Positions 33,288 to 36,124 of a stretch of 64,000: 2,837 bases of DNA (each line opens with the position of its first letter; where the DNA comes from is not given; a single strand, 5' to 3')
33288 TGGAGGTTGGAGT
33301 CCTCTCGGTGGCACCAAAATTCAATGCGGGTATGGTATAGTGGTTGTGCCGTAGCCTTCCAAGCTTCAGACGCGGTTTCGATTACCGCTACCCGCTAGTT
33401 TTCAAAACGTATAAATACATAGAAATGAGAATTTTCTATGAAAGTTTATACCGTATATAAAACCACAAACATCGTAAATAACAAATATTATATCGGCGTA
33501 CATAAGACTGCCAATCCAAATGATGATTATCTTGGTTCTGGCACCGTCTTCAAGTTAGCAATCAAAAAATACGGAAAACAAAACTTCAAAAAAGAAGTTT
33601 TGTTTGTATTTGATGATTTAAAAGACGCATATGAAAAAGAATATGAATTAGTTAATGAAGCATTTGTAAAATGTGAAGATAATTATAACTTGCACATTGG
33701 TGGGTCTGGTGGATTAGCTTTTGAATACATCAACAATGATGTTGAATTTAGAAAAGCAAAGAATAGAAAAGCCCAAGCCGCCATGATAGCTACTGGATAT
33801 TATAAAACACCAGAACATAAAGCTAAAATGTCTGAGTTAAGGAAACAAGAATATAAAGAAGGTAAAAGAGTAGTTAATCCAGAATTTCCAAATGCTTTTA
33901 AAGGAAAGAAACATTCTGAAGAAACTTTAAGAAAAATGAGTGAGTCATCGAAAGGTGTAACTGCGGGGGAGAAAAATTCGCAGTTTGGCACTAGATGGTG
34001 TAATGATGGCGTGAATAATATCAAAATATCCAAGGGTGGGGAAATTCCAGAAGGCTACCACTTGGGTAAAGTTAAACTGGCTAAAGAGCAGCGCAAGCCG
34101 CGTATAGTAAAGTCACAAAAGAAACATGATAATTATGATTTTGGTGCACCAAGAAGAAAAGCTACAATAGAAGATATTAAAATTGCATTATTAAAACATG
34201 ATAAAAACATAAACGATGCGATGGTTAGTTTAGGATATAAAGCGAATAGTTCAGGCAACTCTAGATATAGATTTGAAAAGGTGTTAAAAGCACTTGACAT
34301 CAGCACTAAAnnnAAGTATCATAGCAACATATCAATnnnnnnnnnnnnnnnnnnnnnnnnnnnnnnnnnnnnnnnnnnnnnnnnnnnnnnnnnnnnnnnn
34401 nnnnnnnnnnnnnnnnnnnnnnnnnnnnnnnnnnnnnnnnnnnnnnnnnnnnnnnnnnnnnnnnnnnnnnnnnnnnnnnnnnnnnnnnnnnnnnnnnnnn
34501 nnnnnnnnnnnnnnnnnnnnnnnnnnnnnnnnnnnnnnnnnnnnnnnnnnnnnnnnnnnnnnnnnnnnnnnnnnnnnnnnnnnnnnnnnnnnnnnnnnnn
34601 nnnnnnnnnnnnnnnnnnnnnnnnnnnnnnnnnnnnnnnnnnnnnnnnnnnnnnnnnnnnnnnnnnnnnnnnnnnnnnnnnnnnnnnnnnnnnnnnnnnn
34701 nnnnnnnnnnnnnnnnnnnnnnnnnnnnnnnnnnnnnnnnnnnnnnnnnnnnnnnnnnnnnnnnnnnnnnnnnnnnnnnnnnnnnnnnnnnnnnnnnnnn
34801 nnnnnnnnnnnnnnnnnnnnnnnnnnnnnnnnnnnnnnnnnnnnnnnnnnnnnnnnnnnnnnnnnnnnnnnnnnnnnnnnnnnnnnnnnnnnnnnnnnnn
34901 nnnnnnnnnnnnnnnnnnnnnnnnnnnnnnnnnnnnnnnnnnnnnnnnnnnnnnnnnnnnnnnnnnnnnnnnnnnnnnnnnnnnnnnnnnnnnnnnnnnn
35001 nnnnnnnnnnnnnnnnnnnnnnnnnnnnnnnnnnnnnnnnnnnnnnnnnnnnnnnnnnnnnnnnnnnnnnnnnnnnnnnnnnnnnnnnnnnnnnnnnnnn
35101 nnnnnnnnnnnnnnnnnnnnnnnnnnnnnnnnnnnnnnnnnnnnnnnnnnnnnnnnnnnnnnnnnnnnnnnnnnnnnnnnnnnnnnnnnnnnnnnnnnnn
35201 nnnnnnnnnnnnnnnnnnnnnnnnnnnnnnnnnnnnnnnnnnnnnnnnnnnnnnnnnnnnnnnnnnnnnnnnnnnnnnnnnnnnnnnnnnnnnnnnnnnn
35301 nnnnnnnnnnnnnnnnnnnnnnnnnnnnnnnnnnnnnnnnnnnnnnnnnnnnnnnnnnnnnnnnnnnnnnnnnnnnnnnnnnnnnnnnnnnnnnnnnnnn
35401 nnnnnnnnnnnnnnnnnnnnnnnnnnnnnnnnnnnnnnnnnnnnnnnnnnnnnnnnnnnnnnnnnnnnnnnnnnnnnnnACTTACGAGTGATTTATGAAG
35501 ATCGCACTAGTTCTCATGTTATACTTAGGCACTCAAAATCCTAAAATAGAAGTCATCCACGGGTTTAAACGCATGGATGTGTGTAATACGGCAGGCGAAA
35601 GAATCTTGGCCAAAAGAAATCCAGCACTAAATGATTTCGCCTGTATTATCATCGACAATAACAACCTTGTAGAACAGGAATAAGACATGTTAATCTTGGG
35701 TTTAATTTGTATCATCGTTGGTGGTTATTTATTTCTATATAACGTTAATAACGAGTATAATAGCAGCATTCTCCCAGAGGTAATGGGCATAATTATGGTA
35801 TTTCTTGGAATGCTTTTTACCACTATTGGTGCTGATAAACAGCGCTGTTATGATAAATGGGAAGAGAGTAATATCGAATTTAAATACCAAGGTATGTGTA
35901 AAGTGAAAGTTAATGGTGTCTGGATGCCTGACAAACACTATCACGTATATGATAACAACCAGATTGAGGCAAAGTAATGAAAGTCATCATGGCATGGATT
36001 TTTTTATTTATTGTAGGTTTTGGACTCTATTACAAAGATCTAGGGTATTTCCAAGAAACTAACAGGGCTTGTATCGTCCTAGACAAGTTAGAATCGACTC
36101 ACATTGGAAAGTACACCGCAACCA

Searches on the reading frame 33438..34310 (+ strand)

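Call 106: search_protein_families(library=pfam, max_evalue=0.01, proteins=[window:33438-34310:+])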
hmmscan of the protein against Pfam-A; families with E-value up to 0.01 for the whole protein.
window:33438-34310:+ (291 aa): 2 families
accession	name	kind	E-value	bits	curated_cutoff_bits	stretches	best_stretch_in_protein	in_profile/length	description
PF07460.16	NUMOD3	-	1.5e-06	28.4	20.4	1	154-168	23-37/37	NUMOD3 motif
PF01541.30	GIY-YIG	-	0.00096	19.8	22.6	1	4-73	2-70/78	GIY-YIG catalytic domain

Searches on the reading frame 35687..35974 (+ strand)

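Call 106: search_protein_families(library=pfam, max_evalue=0.01, proteins=[window:35687-35974:+])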
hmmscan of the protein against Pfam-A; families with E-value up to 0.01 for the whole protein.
window:35687-35974:+ (96 aa): 1 family
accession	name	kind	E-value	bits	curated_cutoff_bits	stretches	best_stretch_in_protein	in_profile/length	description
PF20712.2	CyanoTRADDas_TM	-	0.0055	17.2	24.3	1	1-46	16-59/68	Cyanobacterial TRADD-N associated 2-Transmembrane domain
